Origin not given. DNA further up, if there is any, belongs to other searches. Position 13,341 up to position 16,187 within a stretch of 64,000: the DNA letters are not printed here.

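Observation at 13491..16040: Canonical ADAM (reprolysin zinc site plus disintegrin cysteine pattern plus Cys-rich and stalk) encoded in an algal-type genome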

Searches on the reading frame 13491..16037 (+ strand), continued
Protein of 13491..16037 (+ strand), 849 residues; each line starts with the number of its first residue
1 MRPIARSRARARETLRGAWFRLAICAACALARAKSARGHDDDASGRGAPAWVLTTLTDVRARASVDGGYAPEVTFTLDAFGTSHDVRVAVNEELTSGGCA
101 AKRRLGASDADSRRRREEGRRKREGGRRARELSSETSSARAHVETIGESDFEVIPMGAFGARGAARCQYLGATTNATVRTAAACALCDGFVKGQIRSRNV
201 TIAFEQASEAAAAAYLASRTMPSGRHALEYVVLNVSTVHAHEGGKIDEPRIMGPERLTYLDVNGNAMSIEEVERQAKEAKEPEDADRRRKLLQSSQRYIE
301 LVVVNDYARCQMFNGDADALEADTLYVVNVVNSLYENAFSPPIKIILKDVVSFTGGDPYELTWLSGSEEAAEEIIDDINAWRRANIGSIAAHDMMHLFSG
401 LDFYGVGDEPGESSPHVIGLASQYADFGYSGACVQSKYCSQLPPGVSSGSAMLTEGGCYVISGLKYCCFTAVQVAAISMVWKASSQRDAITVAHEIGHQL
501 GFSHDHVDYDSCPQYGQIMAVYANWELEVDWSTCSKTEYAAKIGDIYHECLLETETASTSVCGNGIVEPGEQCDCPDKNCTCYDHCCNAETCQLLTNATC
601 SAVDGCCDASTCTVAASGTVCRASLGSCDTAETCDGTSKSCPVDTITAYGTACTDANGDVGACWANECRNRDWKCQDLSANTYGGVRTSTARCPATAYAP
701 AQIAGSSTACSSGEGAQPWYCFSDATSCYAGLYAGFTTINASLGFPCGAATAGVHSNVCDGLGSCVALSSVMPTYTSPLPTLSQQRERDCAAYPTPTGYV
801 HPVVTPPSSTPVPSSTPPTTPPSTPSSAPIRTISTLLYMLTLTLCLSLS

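Call 10: find_encoding_contigs(protein=P0021, flank=6000, max_places=3)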
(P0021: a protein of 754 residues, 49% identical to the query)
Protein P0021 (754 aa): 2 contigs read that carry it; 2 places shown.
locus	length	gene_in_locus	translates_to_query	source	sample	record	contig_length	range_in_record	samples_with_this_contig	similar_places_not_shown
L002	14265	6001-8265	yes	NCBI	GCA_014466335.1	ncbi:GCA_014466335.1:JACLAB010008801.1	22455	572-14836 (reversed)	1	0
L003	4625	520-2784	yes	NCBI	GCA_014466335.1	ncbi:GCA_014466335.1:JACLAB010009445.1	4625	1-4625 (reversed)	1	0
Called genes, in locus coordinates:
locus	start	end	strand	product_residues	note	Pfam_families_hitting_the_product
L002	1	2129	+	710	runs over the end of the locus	-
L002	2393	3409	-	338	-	PF13639:zf-RING_2 (weak), PF13499:EF-hand_7 (faint), PF00036:EF-hand_1 (faint), PF13405:EF-hand_6 (faint)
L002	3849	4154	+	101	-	PF01749:IBB (weak)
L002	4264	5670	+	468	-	PF11698:V-ATPase_H_C (faint), PF00514:Arm, PF13513:HEAT_EZ, PF13646:HEAT_2 (weak), PF00514:Arm, PF24768:ARM_ARMC5, PF00514:Arm, PF16186:Arm_3, +4 more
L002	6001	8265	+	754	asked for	PF13688:Reprolysin_5, PF01421:Reprolysin, PF13574:Reprolysin_2, PF13583:Reprolysin_4 (faint), PF13582:Reprolysin_3, PF01421:Reprolysin (weak), PF00200:Disintegrin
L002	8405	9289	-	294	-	PF01596:Methyltransf_3, PF13578:Methyltransf_24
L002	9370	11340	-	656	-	PF17285:PRMT5_TIM, PF05185:PRMT5, PF17286:PRMT5_C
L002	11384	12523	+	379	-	PF07082:DUF1350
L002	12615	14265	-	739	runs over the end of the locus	?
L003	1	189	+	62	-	?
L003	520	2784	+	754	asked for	PF13688:Reprolysin_5, PF01421:Reprolysin, PF13574:Reprolysin_2, PF13583:Reprolysin_4 (faint), PF13582:Reprolysin_3, PF01421:Reprolysin (weak), PF00200:Disintegrin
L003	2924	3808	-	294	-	PF01596:Methyltransf_3, PF13578:Methyltransf_24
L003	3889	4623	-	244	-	?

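Call 18: find_encoding_contigs(protein=window:13491-16037:+, flank=3000, max_places=5)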
Protein window:13491-16037:+ (849 aa): 2 contigs read that carry it; 2 places shown.
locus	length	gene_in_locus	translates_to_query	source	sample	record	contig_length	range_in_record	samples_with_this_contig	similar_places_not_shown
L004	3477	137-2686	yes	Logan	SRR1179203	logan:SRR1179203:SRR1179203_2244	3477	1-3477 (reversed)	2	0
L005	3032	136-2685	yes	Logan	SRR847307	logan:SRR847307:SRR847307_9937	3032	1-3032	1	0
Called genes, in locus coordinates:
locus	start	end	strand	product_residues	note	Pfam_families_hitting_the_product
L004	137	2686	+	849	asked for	PF01421:Reprolysin, PF13688:Reprolysin_5, PF13582:Reprolysin_3 (weak), PF01421:Reprolysin (weak), PF13583:Reprolysin_4 (weak), PF00200:Disintegrin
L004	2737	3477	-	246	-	?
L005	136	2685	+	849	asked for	PF01421:Reprolysin, PF13688:Reprolysin_5, PF13582:Reprolysin_3 (weak), PF01421:Reprolysin (weak), PF13583:Reprolysin_4 (weak), PF00200:Disintegrin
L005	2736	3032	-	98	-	?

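Call 31: search_protein_families(library=pfam, alignment_id=A1, max_evalue=0.1)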
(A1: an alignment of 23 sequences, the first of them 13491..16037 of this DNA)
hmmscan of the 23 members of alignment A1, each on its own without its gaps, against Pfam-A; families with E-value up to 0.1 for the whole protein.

A. member 1, window:13491-16037:+ (849 aa): 7 families
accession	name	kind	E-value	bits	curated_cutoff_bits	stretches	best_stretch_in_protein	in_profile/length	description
PF01421.25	Reprolysin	-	2.1e-15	57.7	20.8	2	297-405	1-100/200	Reprolysin (M12B) family zinc metalloprotease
PF00200.28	Disintegrin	-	6.3e-14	53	35.1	1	568-644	1-75/75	Disintegrin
PF13688.12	Reprolysin_5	-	1.3e-12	48.8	27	1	296-518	2-182/196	Metallo-peptidase family M12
PF13583.11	Reprolysin_4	-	1.2e-10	41.8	22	2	470-513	119-159/203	Metallo-peptidase family M12B Reprolysin-like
PF13582.12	Reprolysin_3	-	1.7e-07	32.2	22.4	1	327-505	7-123/123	Metallo-peptidase family M12B Reprolysin-like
PF13574.12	Reprolysin_2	-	0.0043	17.4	27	1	487-537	125-187/195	Metallo-peptidase family M12B Reprolysin-like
PF00413.30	Peptidase_M10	-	0.063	13.6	24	0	491-507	111-127/159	Matrixin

B. families by the number of members that match (of 23 scanned): 12 families
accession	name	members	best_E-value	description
PF01421.25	Reprolysin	23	4.6e-27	Reprolysin (M12B) family zinc metalloprotease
PF13688.12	Reprolysin_5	23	3.4e-19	Metallo-peptidase family M12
PF13582.12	Reprolysin_3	23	4.7e-17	Metallo-peptidase family M12B Reprolysin-like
PF00200.28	Disintegrin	23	1.6e-16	Disintegrin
PF13583.11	Reprolysin_4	23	4.4e-13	Metallo-peptidase family M12B Reprolysin-like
PF13574.12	Reprolysin_2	23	4e-12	Metallo-peptidase family M12B Reprolysin-like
PF00413.30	Peptidase_M10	16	0.0026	Matrixin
PF01562.24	Pep_M12B_propep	6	2.3e-10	Reprolysin family propeptide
PF00641.23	Zn_ribbon_RanBP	1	1.1e-07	Zn-finger in Ran binding protein and others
PF16313.11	DUF4953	1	0.064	Met-zincin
PF05572.19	Peptidase_M43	1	0.081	Pregnancy-associated plasma protein-A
PF01400.30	Astacin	1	0.1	Astacin (Peptidase family M12A)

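Call 35: search_protein_representatives(alignment_id=A1)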
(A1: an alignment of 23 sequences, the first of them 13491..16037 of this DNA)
Query: 23 sequences, 795 profile positions. Proteins with E-value up to 0.001 (for the whole library): 10420; up to 1e-10: 4881; up to 1e-30: 1287. The best 150 are listed.
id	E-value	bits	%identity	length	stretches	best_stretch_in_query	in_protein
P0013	0.0e+00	1067.5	-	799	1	9-793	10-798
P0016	0.0e+00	1059.8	-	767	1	2-770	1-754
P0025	5.5e-265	898.4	-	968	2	435-794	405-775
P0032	2.5e-239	813.5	-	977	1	29-795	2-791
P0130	7.2e-208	709.5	-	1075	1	42-791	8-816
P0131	1.4e-192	659.0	-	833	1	28-738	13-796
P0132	4.0e-178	611.1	-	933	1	27-738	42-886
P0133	4.0e-164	564.8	-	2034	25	571-623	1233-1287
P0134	1.6e-147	509.9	-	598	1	264-740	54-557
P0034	1.9e-147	509.6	-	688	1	235-684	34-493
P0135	1.6e-146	506.6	-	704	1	218-740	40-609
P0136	2.5e-123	429.9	-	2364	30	583-618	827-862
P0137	1.3e-122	427.5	-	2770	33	582-620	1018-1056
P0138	3.2e-122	426.2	-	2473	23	582-620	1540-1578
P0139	7.3e-116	405.2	-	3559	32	528-623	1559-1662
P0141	9.1e-114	398.3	-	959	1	42-731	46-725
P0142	9.1e-108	378.4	-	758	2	444-731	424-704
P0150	1.9e-98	347.6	-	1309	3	433-670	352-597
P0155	1.2e-94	335.0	-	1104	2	457-768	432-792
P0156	1.6e-94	334.6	-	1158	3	433-691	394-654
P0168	2.3e-88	314.2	-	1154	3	451-707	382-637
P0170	3.6e-87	310.3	-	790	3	435-718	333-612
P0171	6.2e-87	309.5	-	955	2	435-764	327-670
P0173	1.3e-86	308.5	-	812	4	435-727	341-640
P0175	8.6e-85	302.4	-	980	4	434-687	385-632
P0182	9.9e-82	292.3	-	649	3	434-711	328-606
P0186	2.0e-80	288.0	-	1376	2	434-712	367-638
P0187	2.7e-80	287.5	-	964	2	435-709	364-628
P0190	5.8e-79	283.1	-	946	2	449-729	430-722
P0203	1.5e-75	271.8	-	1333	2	435-710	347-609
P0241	3.1e-70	254.3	-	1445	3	434-708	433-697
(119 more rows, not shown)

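Call 36: list_cluster_members(proteins=[P0130, P0131, P0132, P0141, P0142, P0150, P0155, P0156, P0133, P0171])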
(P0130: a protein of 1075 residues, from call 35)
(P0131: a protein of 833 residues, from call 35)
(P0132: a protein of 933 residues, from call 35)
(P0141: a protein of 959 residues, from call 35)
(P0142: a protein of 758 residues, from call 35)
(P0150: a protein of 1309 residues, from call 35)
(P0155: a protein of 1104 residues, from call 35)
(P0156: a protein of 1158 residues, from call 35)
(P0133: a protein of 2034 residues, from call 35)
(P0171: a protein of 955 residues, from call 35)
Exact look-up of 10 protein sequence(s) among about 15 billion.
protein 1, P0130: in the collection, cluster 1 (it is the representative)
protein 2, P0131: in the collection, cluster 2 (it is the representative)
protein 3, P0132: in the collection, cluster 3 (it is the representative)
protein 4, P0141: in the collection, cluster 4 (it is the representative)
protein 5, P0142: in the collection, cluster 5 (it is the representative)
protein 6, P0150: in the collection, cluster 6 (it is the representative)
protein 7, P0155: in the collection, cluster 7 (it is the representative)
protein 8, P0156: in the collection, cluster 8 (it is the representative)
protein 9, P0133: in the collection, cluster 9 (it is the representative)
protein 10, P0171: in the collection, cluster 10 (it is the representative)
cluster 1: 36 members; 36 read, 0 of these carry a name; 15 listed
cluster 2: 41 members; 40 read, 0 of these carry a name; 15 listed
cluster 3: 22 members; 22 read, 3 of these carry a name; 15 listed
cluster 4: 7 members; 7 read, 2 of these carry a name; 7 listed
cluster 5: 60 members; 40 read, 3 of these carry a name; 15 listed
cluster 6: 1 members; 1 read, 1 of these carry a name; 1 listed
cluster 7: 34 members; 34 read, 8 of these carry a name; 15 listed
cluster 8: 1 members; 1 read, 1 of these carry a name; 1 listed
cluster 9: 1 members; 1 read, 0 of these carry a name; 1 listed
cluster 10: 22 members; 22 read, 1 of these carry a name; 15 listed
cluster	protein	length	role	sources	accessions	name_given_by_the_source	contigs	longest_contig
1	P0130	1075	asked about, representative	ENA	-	-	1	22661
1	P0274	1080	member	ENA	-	-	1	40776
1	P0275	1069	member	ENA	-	-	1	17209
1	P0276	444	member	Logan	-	-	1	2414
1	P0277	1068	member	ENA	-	-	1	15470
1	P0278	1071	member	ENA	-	-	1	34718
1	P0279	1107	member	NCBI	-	-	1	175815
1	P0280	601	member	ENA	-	-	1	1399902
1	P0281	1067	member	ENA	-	-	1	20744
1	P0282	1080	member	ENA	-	-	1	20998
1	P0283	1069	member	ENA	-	-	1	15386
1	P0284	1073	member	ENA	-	-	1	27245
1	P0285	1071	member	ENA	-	-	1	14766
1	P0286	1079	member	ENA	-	-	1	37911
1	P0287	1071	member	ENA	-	-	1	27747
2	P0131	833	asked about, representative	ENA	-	-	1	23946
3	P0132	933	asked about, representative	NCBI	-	-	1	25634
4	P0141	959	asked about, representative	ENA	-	-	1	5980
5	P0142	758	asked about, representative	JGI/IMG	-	-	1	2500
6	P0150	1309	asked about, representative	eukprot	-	g3768.t1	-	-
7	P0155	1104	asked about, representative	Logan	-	-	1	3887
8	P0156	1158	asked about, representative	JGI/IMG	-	hypothetical protein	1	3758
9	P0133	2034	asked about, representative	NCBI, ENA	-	-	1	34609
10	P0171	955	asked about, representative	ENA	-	-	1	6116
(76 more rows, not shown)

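Call 37: predict_structure(alignment_id=A1)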
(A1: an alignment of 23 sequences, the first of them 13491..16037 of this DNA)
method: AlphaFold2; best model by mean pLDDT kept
length: 849 residues; sequences in the alignment: 23
mean_pLDDT: 67.1   pTM: 0.56
mean pLDDT of the five models: 67.1, 64.1, 63.6, 61.4, 59.8
residues with pLDDT >= 90: 57; 70-90: 381; 50-70: 232; < 50: 179
segments of 3 or more residues with pLDDT < 50: 1-23, 25-49, 126-139, 159-161, 240-245, 282-295, 362-367, 408-410, 553-562, 687-690, 732-734, 773-788, 797-830
pLDDT, mean of each block of 10 residues (from residue 1): 37 45 45 31 38 88 75 89 88 77 72 58 50 41 78 71 73 73 87 79 85 81 79 77 51 62 78 64 45 58 89 84 92 81 80 81 51 79 69 79 58 62 58 58 74 76 68 73 84 84 68 72 59 77 60 41 49 65 74 81 78 86 75 83 71 82 83 74 57 52 74 62 66 55 84 87 78 39 40 50 33 35 39 59 58
secondary structure, 60 per line:
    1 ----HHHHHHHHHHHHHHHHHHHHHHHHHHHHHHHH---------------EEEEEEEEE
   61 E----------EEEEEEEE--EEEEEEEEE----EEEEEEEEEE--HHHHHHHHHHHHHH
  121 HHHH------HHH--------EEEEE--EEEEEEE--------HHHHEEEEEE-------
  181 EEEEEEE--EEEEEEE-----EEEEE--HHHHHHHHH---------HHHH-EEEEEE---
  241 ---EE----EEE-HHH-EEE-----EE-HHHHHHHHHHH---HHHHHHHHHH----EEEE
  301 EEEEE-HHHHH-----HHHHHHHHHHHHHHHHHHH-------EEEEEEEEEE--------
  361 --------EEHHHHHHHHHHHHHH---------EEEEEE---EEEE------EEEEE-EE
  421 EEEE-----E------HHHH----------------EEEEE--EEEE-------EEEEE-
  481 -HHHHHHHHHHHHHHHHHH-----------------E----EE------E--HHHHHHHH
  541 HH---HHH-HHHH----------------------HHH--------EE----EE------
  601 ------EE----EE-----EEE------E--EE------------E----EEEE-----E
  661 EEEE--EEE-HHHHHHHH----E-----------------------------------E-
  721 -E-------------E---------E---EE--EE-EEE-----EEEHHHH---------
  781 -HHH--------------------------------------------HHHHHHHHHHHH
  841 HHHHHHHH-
elements in order (helices of 4 or more, strands of 3 or more residues): H5-36 E52-61 E72-79 E82-90 E95-104 H107-124 E142-146 E149-155 H164-167 E168-173 E181-187 E190-196 E202-206 H209-217 H227-230 E232-237 E250-252 E258-260 H269-279 H283-292 E297-305 H307-311 H317-335 E343-352 H371-384 E394-399 E403-406 E413-417 E419-424 H437-440 E457-461 E464-467 E475-479 H482-499 H533-542 H550-553 E620-622 E651-654 E660-664 E667-669 H671-678 E757-759 E765-767 H768-771 H829-848

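Call 39: fold_search(model_id=the predicted structure, library=pdb)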
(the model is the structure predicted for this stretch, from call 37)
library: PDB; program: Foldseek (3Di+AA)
matches with E <= 10: 262; with E <= 0.001: 107
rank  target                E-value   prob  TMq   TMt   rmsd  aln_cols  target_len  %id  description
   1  2dw0_A                1.8e-21  1.00  0.22  0.42  16.9       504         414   24  Crystal structure of VAP2 from Crotalus atrox venom (Form 2-1 crystal) (released 2007-07-10)
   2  2erq_B                5.6e-21  1.00  0.23  0.44  17.1       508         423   23  Crystal structure of vascular apoptosis-inducing protein-1(tetragonal crystal form) (released 2006-06-20)
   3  2dw1_A                7.8e-21  1.00  0.22  0.42  16.8       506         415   24  Crystal structure of VAP2 from Crotalus atrox venom (Form 2-2 crystal) (released 2007-07-10)
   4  3hdb_A                6.4e-20  1.00  0.22  0.41  16.6       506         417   23  Crystal structure of AaHIV, A metalloproteinase from venom of Agkistrodon Acutus (released 2009-08-11)
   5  2ero_A                7.1e-20  1.00  0.23  0.44  17.9       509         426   23  Crystal structure of vascular apoptosis-inducing protein-1(orthorhombic crystal form) (released 2006-06-20)
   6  2erq_A                1.0e-19  1.00  0.23  0.43  17.3       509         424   22  Crystal structure of vascular apoptosis-inducing protein-1(tetragonal crystal form) (released 2006-06-20)
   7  3dsl_A                7.7e-19  1.00  0.22  0.42  17.3       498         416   23  The Three-dimensional Structure of Bothropasin, the Main Hemorrhagic Factor from Bothrops jararaca venom. (released 2008-10-21)
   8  2e3x_A                1.2e-18  1.00  0.21  0.40  18.2       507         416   21  Crystal structure of Russell's viper venom metalloproteinase (released 2007-12-11)
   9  3dsl_B                1.7e-18  1.00  0.22  0.41  16.7       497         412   24  The Three-dimensional Structure of Bothropasin, the Main Hemorrhagic Factor from Bothrops jararaca venom. (released 2008-10-21)
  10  9o58_A                2.3e-18  1.00  0.32  0.41  21.7       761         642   15  Zymogen ADAM17-iRhom2 complex bound by the MEDI3622 Fab (released 2025-06-25)
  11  8snl_A                4.2e-18  1.00  0.32  0.41  21.4       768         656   14  Structure of human ADAM17/iRhom2 sheddase complex (released 2024-05-29)
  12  3k7n_A                7.4e-18  1.00  0.22  0.45  18.3       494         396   22  Structures of two elapid snake venom metalloproteases with distinct activities highlight the disulfide patterns in the (released 2010-03-02)
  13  9q7y_B                8.7e-18  1.00  0.31  0.40  22.0       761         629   14  Zymogen ADAM17- iRhom1 Cytoplasmic Deletion (365) Complex Bound by the MEDI3622 Fab (released 2026-04-01)
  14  9clp_A                3.9e-17  1.00  0.22  0.42  17.7       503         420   21  Structure of ecarin from the venom of Kenyan saw-scaled viper in complex with the Fab of neutralizing antibody H11 (released 2024-09-11)
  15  3k7l                  6.0e-17  1.00  0.22  0.43  15.6       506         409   20  Structures of two elapid snake venom metalloproteases with distinct activities highlight the disulfide patterns in the D (released 2010-03-02)
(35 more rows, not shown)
